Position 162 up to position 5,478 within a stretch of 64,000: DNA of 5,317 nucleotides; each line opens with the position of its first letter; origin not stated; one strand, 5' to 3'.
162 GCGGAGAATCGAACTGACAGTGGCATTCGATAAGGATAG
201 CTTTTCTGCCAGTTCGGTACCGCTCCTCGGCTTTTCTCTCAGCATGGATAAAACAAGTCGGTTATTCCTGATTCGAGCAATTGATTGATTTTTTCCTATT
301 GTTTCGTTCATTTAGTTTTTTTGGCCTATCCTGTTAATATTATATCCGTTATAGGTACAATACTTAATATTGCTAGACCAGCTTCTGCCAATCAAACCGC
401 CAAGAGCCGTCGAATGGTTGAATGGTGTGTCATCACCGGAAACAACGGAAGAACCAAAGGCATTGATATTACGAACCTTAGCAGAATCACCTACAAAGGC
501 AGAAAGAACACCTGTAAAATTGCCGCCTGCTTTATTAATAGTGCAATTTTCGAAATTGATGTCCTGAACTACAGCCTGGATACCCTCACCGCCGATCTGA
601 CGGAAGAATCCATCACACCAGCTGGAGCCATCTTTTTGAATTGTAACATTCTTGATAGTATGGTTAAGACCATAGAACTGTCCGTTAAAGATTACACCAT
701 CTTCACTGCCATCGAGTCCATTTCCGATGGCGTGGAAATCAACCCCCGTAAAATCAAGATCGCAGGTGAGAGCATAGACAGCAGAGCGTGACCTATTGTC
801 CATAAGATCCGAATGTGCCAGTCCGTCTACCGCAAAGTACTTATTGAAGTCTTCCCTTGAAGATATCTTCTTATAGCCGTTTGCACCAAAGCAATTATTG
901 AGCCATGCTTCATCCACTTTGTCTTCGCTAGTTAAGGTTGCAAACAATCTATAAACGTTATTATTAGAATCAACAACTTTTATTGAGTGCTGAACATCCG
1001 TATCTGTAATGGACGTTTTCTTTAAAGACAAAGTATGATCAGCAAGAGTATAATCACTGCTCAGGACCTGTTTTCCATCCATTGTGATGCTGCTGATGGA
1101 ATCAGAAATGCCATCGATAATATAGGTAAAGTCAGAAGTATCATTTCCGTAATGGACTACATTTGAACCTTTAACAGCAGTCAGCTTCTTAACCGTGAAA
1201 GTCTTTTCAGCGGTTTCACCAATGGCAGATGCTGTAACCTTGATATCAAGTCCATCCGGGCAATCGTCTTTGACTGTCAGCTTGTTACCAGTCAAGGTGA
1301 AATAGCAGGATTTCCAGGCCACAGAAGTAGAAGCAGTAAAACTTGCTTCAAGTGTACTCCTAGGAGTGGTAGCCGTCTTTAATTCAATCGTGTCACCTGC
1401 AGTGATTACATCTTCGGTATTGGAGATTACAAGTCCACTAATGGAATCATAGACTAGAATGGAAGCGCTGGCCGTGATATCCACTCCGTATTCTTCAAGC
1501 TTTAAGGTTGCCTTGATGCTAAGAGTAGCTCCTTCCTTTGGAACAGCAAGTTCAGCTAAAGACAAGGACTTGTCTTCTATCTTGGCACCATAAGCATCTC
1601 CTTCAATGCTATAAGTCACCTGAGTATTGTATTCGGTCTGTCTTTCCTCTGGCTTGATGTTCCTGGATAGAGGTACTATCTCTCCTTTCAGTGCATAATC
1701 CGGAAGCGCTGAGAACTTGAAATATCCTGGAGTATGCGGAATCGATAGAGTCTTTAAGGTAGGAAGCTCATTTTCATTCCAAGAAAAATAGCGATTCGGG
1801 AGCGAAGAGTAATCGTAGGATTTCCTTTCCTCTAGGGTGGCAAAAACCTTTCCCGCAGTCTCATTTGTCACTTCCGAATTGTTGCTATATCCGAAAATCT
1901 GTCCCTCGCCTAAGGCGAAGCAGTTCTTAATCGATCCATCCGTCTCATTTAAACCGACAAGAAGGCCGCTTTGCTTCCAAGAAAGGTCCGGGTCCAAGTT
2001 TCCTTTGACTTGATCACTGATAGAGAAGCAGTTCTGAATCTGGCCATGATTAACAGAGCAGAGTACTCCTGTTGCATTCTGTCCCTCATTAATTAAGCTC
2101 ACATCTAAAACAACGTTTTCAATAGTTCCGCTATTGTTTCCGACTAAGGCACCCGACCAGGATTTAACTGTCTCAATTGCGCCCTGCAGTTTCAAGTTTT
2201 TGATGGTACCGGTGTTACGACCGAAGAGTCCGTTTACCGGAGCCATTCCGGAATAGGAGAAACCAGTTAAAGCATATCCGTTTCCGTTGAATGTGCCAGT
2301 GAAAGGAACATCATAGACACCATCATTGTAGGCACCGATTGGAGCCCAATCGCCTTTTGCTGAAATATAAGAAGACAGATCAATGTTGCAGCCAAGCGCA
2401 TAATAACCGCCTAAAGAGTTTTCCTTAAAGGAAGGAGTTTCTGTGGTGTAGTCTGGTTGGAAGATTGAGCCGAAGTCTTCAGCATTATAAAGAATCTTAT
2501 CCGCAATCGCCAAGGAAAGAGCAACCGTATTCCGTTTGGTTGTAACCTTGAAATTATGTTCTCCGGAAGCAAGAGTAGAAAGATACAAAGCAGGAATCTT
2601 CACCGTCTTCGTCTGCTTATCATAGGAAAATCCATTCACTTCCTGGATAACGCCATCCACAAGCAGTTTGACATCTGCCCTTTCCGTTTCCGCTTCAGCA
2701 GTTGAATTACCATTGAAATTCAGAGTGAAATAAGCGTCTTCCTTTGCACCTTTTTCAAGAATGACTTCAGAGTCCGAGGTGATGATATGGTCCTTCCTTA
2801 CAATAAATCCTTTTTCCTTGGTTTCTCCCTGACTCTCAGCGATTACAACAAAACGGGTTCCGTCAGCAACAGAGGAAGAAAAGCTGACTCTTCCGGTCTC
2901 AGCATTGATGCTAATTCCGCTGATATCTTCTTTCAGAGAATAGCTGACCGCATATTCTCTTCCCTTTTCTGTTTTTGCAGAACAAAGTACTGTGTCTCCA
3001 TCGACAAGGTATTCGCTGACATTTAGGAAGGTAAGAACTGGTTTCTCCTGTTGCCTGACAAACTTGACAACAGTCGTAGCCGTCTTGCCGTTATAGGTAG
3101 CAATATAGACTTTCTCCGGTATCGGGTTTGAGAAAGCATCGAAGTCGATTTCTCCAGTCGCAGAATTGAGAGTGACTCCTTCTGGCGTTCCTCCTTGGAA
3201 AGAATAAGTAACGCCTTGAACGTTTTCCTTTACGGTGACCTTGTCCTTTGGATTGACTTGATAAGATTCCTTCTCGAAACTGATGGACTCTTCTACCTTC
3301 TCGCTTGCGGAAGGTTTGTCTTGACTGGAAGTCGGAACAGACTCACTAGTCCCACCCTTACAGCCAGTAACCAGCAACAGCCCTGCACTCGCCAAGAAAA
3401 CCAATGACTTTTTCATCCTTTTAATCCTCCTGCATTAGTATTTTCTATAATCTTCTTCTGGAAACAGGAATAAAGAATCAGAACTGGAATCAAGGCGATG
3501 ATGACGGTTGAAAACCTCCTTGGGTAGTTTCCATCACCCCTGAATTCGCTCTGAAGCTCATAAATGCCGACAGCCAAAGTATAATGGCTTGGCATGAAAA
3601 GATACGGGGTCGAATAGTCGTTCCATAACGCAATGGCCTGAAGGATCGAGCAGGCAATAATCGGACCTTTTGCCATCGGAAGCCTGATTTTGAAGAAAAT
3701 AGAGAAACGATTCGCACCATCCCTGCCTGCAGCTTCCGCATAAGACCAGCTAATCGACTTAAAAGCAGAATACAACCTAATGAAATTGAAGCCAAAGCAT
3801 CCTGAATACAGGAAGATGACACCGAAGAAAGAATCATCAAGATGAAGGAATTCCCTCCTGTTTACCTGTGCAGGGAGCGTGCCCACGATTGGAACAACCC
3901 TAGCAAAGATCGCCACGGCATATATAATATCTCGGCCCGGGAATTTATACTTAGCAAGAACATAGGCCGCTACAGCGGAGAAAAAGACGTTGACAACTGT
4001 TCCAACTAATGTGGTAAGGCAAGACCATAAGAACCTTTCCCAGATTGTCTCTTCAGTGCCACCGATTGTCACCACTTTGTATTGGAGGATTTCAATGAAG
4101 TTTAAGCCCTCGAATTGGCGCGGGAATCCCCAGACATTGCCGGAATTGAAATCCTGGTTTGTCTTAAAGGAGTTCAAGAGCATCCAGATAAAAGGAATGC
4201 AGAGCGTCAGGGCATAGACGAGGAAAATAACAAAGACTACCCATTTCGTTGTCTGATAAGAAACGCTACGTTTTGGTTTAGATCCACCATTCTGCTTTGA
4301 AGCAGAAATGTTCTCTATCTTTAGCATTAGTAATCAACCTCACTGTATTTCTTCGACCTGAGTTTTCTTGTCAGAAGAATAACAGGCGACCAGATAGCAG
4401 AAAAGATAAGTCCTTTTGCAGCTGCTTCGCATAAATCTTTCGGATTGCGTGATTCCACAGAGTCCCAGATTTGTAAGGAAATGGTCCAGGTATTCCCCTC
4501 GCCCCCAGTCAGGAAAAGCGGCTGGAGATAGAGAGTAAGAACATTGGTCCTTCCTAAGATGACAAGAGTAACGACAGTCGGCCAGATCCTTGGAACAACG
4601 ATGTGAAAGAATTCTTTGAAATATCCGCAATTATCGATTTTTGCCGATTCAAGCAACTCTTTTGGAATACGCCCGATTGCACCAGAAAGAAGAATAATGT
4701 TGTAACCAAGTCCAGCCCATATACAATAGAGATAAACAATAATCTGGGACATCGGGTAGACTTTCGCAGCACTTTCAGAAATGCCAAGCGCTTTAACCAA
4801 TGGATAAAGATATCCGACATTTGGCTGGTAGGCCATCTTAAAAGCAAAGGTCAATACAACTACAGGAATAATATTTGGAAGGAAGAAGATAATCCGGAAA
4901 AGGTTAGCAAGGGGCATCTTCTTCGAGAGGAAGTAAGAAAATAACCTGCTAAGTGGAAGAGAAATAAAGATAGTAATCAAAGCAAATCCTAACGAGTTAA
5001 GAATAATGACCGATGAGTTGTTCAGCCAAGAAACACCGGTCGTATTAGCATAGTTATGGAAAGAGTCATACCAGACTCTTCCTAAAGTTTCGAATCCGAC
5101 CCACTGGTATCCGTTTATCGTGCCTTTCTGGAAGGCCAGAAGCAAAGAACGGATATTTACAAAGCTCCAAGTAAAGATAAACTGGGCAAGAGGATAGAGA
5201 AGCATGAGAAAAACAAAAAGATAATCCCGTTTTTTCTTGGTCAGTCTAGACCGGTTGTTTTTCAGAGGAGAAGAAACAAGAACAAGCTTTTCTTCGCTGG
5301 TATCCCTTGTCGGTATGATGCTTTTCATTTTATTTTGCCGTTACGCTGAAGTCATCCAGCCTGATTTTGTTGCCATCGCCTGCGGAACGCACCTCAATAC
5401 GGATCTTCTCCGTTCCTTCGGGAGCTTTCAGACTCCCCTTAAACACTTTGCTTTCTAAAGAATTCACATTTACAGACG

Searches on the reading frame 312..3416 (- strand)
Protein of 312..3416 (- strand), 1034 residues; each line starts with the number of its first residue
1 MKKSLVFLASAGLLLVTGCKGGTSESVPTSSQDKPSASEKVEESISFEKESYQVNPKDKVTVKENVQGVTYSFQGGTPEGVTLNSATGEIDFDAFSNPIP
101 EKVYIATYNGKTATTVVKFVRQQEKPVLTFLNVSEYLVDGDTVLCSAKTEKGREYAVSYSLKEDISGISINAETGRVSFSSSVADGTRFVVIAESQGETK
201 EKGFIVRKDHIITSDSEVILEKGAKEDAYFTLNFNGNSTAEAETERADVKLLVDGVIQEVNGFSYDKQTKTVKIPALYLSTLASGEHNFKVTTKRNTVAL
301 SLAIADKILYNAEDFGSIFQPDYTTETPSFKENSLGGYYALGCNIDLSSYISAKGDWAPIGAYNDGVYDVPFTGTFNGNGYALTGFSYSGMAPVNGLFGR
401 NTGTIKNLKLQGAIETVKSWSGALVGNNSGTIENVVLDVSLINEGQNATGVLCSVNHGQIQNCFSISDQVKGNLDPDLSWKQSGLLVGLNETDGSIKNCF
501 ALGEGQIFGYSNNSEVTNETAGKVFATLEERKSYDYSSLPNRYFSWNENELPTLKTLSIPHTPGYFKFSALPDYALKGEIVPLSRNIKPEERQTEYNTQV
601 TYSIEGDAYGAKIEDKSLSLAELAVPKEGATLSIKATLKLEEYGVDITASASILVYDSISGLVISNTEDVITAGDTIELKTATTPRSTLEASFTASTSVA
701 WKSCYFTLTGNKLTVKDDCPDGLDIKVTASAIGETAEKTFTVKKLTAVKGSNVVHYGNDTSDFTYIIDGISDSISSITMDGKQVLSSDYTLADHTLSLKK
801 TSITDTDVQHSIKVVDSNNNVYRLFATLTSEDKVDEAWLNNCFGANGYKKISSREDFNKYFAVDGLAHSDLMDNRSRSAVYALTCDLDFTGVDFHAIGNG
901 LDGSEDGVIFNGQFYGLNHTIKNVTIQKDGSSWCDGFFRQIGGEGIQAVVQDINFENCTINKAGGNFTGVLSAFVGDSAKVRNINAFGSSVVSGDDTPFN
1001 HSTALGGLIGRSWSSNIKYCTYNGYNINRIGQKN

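Call 63: search_protein_families(library=pfam, proteins=[window:312-3416:-], max_evalue=0.001)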
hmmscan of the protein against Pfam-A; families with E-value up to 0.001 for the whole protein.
window:312-3416:- (1034 aa): 2 families
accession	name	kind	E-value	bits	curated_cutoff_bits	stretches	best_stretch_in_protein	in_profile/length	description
PF07581.17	Glug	-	2.5e-06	28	20.5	0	483-503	5-25/28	The GLUG motif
PF05345.18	He_PIG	-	0.00031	21.6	24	0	48-90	22-61/96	Putative Ig domain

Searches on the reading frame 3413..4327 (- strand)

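Call 63: search_protein_families(library=pfam, proteins=[window:3413-4327:-], max_evalue=0.001)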
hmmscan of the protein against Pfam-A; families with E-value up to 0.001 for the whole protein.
window:3413-4327:- (304 aa): 1 family
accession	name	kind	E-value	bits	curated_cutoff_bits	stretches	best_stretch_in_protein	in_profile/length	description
PF00528.27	BPD_transp_1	-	5.8e-15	55.9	26.4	1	119-290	3-175/184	Binding-protein-dependent transport system inner membrane component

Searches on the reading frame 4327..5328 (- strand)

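Call 63: search_protein_families(library=pfam, proteins=[window:4327-5328:-], max_evalue=0.001)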
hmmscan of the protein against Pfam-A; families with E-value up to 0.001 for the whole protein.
window:4327-5328:- (333 aa): 1 family
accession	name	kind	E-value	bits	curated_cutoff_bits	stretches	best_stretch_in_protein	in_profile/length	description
PF00528.27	BPD_transp_1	-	2e-14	54.2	26.4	1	134-297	10-151/184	Binding-protein-dependent transport system inner membrane component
